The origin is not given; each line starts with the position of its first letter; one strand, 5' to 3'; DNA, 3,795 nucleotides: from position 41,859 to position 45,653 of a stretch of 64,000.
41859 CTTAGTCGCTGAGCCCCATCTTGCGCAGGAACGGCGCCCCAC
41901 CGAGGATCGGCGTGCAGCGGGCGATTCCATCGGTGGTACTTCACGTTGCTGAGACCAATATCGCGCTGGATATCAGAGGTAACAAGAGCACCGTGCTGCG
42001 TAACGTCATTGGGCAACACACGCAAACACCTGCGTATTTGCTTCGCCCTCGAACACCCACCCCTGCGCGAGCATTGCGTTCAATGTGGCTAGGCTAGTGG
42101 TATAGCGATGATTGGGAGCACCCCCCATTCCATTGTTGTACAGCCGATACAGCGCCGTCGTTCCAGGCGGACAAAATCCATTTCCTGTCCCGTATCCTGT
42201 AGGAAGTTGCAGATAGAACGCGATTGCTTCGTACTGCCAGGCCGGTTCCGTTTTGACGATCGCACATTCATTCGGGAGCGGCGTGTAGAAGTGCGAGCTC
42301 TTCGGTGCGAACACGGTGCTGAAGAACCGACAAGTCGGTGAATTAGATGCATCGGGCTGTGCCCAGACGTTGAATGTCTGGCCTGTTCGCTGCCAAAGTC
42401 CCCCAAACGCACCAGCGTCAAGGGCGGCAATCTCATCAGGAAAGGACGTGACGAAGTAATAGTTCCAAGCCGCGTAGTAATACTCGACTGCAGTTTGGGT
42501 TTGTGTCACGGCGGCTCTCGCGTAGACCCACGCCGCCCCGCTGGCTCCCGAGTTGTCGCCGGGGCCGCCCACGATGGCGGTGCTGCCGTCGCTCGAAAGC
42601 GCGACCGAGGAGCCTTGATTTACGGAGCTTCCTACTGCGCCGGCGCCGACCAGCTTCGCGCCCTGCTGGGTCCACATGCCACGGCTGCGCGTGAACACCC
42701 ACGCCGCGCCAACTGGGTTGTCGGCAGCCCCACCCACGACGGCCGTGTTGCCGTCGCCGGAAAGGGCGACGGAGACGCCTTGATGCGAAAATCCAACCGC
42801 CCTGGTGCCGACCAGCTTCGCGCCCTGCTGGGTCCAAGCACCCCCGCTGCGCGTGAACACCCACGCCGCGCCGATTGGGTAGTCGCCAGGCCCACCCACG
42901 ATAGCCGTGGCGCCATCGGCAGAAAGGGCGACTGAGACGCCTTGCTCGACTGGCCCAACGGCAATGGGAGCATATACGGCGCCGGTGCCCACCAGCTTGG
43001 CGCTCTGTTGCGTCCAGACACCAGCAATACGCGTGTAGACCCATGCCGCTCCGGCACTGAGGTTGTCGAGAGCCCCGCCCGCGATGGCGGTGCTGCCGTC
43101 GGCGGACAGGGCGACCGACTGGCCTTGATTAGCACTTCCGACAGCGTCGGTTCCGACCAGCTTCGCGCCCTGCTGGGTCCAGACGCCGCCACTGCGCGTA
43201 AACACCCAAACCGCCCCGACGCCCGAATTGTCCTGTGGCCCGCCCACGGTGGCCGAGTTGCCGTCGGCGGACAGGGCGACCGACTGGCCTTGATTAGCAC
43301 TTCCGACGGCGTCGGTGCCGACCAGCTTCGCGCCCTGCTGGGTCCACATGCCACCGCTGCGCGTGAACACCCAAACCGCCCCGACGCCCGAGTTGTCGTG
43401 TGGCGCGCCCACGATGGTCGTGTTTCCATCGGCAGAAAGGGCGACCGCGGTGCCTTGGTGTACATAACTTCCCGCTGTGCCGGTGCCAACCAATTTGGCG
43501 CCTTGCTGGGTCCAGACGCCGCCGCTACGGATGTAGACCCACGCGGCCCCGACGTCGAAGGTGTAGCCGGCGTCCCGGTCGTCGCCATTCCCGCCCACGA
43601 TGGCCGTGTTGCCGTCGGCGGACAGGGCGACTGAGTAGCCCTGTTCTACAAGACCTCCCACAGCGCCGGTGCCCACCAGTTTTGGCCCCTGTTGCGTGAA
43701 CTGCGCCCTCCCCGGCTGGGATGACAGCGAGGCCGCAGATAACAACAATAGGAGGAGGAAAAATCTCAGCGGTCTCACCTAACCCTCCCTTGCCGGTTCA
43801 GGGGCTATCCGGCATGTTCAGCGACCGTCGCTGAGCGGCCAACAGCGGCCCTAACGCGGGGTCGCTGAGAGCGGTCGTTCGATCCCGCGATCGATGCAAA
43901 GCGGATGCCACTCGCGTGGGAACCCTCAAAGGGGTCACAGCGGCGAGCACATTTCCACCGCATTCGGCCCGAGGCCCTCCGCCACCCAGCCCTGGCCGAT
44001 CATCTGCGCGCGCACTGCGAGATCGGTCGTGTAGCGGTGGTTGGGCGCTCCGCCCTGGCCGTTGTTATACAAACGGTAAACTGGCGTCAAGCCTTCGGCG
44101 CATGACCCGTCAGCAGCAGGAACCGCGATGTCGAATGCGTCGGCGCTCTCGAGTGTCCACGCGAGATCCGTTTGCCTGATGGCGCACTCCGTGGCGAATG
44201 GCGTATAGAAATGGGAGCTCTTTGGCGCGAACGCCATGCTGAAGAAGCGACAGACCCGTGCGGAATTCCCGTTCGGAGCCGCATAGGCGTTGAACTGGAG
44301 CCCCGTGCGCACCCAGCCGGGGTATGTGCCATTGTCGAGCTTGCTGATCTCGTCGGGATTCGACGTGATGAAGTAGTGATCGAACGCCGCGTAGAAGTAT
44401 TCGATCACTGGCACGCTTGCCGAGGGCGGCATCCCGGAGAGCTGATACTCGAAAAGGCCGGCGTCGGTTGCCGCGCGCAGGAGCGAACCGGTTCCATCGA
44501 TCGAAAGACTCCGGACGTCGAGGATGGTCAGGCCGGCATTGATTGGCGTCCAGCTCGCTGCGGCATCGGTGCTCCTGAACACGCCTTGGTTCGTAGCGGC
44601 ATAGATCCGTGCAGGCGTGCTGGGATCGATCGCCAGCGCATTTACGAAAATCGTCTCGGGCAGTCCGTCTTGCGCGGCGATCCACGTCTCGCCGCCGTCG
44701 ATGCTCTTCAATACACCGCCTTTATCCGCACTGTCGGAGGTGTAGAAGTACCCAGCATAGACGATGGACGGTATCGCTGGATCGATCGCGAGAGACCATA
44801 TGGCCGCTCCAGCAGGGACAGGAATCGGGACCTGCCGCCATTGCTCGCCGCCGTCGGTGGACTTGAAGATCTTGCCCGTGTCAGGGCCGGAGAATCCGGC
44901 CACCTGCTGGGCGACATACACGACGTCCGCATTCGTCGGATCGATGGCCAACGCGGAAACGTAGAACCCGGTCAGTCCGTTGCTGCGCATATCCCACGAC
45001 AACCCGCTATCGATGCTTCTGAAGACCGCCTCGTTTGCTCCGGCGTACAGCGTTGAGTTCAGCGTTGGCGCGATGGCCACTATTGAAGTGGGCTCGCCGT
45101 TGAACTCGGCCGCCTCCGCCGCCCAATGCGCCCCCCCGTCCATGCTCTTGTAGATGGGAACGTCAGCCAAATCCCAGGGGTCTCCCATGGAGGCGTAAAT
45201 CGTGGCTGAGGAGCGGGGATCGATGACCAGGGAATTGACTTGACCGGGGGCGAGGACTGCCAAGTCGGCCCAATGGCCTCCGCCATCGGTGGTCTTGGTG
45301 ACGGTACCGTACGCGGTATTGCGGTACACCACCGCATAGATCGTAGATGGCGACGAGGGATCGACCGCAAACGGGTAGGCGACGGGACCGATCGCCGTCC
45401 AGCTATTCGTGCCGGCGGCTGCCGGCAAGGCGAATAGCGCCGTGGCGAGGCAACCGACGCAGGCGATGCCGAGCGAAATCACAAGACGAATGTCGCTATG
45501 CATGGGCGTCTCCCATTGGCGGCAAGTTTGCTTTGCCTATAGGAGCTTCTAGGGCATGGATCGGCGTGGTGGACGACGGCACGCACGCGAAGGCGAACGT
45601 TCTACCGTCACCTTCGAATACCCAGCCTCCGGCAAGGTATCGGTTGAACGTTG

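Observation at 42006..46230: Three consecutive secreted proteins sharing a ~150-aa, 4-cysteine C-terminal module on different N-terminal scaffolds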

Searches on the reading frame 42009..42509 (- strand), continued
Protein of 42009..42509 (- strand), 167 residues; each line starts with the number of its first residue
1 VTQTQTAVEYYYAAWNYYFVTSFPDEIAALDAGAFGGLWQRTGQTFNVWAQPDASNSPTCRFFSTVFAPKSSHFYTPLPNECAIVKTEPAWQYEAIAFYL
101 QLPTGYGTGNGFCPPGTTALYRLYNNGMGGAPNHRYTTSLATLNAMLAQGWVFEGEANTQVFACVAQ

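Call 56: search_protein_families(library=pfam, proteins=[L023:4788-5492:+, L023:7958-10501:+, L023:11990-14563:+, L070:9239-10468:+, L070:10480-12993:-, L059:8753-10468:+, L064:7593-9242:+, L064:6941-7705:+], max_evalue=0.0001)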
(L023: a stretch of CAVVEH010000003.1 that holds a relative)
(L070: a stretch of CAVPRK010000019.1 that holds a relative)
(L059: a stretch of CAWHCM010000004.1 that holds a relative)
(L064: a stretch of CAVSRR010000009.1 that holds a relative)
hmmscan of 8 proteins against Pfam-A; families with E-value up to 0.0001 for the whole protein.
L023:4788-5492:+ (235 aa): 1 family
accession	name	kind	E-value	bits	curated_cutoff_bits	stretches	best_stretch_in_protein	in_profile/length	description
PF18885.6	DUF5648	-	1.4e-17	64.6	25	1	84-226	7-130/134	Domain of unknown function (DUF5648)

L023:7958-10501:+ (848 aa): 4 families
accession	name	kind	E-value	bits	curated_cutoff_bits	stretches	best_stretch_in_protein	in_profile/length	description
PF18885.6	DUF5648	-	9.1e-14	52.3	25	1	682-778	44-132/134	Domain of unknown function (DUF5648)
PF02012.26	BNR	-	5e-11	41.3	27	0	633-642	2-11/12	BNR/Asp-box repeat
PF15902.12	Sortilin-Vps10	-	1e-09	38.2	33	0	588-648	3-64/446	Sortilin, neurotensin receptor 3,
PF14870.12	PSII_BNR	-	3.8e-07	30.1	27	0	507-598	40-137/303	Photosynthesis system II assembly factor YCF48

L023:11990-14563:+ (858 aa): 7 families
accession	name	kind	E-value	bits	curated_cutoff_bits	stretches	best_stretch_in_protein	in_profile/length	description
PF00486.34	Trans_reg_C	-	1.4e-16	60.8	26.2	1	38-109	5-77/77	Transcriptional regulatory protein, C terminal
PF13424.12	TPR_12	-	1.2e-14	54.6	30.1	2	640-704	8-74/77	Tetratricopeptide repeat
PF17874.7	TPR_MalT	-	3.8e-10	40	45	1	590-742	35-188/336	MalT-like TPR region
PF13176.12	TPR_7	-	2.5e-08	33.8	27.9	0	677-711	1-35/36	Tetratricopeptide repeat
PF13374.12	TPR_10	-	7.2e-08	32.6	27.5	0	641-666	8-33/42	Tetratricopeptide repeat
PF13401.12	AAA_22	-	1.6e-05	25.7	27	1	181-276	6-104/130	AAA domain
PF07719.23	TPR_2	-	3.9e-05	23.9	27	0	638-664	4-30/34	Tetratricopeptide repeat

L070:9239-10468:+ (410 aa): 1 family
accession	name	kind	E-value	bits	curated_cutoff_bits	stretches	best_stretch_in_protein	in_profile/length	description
PF18885.6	DUF5648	-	9.2e-12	45.8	25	1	259-400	6-130/134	Domain of unknown function (DUF5648)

L070:10480-12993:- (838 aa): 5 families
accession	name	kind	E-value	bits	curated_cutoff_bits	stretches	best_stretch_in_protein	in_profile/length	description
PF00486.34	Trans_reg_C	-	2e-13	50.6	26.2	1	37-107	1-77/77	Transcriptional regulatory protein, C terminal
PF13191.12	AAA_16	-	3.7e-07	31.2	32.6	1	139-224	1-96/167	AAA ATPase domain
PF20703.3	nSTAND1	-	7.4e-06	26.3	27.1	1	141-248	17-131/379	Novel STAND NTPase 1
PF00931.28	NB-ARC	-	1.9e-05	24.5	23.5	1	155-332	16-202/248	NB-ARC domain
PF13401.12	AAA_22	-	4e-05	24.4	27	0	157-249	5-98/130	AAA domain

L059:8753-10468:+ (572 aa): 11 families
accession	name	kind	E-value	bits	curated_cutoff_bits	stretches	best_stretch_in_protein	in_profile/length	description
PF13418.12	Kelch_4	-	6.6e-43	144.9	21.6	2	166-211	2-47/49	Galactose oxidase, central domain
PF13415.12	Kelch_3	-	4.4e-32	110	22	2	177-222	2-47/48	Galactose oxidase, central domain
PF13964.12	Kelch_6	-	6.6e-31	105.7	25.3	2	59-114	1-50/50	Kelch motif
PF01344.31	Kelch_1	-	1.9e-30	104.5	20.1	2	174-208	9-42/46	Kelch motif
PF24981.1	Beta-prop_ATRN-LZTR1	-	4.3e-24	85.7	50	2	53-187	141-282/289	Attractin/LZTR1 beta-propeller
PF07646.21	Kelch_2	-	2e-23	81.5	21.3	0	167-209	2-45/48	Kelch motif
PF24681.1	Kelch_KLHDC2_KLHL20_DRC7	-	7.1e-23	81.5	50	2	62-284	1-217/221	KLHDC2/KLHL20/DRC7 Kelch-repeats domain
PF18885.6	DUF5648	-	8.7e-14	52.3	25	1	507-561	79-129/134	Domain of unknown function (DUF5648)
PF25210.1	Kelch_FKB95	-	3.3e-10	40.5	70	0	269-362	79-165/268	FKB95, Kelch-repeats domain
PF24996.1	NANM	-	2.6e-09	36.9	45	0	145-194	289-337/350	N-acetylneuraminate epimerase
PF07250.17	Glyoxal_oxid_N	-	1.8e-06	27.8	37.5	0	65-140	72-143/243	Glyoxal oxidase N-terminus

L064:7593-9242:+ (550 aa): 2 families
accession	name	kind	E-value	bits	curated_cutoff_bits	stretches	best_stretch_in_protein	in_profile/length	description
PF15902.12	Sortilin-Vps10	-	1.3e-15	57.6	33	0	214-322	3-112/446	Sortilin, neurotensin receptor 3,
PF14870.12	PSII_BNR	-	4.6e-08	33.1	27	0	348-457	27-138/303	Photosynthesis system II assembly factor YCF48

L064:6941-7705:+ (255 aa): 1 family
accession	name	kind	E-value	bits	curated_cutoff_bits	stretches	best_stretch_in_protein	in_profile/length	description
PF18885.6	DUF5648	-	3.6e-10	40.6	25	1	119-236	27-128/134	Domain of unknown function (DUF5648)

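Call 58: find_encoding_contigs(protein=P0002, flank=10000, max_places=3)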
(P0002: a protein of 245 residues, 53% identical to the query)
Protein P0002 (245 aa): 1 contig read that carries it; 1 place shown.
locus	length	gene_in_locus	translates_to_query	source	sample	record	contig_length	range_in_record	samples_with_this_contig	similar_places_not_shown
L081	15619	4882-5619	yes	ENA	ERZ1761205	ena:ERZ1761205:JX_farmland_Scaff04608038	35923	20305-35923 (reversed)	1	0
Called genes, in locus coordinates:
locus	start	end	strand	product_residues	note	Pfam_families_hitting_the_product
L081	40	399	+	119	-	PF07237:DUF1428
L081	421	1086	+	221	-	PF12146:Hydrolase_4 (faint), PF20408:Abhydrolase_11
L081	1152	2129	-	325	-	PF03401:TctC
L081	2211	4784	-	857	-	PF00486:Trans_reg_C, PF25872:HTH_77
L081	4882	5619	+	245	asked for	PF18885:DUF5648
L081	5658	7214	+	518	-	PF25852:DUF6242_C (faint), PF14870:PSII_BNR (faint), PF15902:Sortilin-Vps10 (weak), PF18885:DUF5648 (weak)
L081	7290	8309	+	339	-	PF18885:DUF5648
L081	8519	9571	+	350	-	PF18885:DUF5648 (weak)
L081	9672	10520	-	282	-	PF24575:TPR_Slam (faint), PF13428:TPR_14 (faint), PF14559:TPR_19 (weak), PF13424:TPR_12 (weak), PF00515:TPR_1, PF07719:TPR_2 (weak), PF13432:TPR_16 (weak), PF13414:TPR_11 (weak), +5 more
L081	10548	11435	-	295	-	PF02735:Ku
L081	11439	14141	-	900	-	PF13298:LigD_N, PF01068:DNA_ligase_A_M, PF04679:DNA_ligase_A_C, PF21686:LigD_Prim-Pol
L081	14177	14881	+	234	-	PF01904:DUF72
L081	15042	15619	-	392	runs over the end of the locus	PF00561:Abhydrolase_1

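Call 76: find_encoding_contigs(protein=P0067, flank=8000, max_places=2)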
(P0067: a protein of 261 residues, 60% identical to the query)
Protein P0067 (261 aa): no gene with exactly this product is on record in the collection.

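Call 77: find_encoding_contigs(protein=P0124, flank=8000, max_places=2)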
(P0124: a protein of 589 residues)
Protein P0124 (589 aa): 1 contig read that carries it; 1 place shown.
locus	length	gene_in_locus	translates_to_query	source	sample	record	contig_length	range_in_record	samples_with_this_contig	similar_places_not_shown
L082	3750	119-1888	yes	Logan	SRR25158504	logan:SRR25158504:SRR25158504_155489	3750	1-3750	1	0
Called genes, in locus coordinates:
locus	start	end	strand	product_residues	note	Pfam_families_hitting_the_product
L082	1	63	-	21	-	?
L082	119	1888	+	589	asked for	PF17164:DUF5122 (faint), PF18885:DUF5648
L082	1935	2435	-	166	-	-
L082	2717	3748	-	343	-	?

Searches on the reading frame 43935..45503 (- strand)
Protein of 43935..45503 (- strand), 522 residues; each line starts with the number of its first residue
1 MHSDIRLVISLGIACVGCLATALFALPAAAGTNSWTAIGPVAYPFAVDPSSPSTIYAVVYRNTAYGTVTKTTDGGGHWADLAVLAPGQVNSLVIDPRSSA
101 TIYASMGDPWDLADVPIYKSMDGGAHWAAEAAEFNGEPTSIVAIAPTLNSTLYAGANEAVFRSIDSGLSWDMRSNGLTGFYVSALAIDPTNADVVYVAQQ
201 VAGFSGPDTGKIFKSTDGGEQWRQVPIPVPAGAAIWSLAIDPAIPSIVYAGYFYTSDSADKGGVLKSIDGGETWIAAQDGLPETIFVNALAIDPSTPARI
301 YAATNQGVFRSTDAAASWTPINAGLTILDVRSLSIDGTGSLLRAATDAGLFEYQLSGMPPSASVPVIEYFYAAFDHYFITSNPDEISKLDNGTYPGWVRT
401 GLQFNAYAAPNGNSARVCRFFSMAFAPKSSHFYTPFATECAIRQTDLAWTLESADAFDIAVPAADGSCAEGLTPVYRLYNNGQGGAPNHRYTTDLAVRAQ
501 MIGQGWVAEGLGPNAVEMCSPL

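Call 3: search_protein_families(library=pfam, proteins=[window:43935-45503:-], max_evalue=0.1)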
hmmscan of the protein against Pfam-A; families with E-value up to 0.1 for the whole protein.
window:43935-45503:- (522 aa): 5 families
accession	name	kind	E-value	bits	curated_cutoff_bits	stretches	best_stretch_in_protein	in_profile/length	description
PF18885.6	DUF5648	-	2.6e-13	50.8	25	2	467-511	88-129/134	Domain of unknown function (DUF5648)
PF15902.12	Sortilin-Vps10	-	4.6e-13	49.2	33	2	159-247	2-82/446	Sortilin, neurotensin receptor 3,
PF14870.12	PSII_BNR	-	9e-05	22.3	27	0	184-319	13-138/303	Photosynthesis system II assembly factor YCF48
PF19755.4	DUF6242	-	0.0011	19.2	29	0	117-170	167-217/217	Domain of unknown function (DUF6242)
PF02012.26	BNR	-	0.011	16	27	0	267-274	3-10/12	BNR/Asp-box repeat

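Call 30: search_protein_families(library=ncbifam, proteins=[window:43935-45503:-], max_evalue=0.01)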
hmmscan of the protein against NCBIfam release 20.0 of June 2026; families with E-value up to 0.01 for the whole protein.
window:43935-45503:- (522 aa): 2 families
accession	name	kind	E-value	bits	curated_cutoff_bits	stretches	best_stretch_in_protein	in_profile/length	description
NF045728.1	glycosyl_F510_1955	equivalog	1.3e-29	103.2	175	3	254-324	108-176/246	F510_1955 family glycosylhydrolase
NF010237.0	PRK13684.1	equivalog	6.6e-07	28.7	326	1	117-224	68-166/334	photosynthesis system II assembly factor Ycf48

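Call 34: find_encoding_contigs(protein=window:43935-45503:-, flank=3000, max_places=3)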
Protein window:43935-45503:- (522 aa): no gene with exactly this product is on record in the collection.
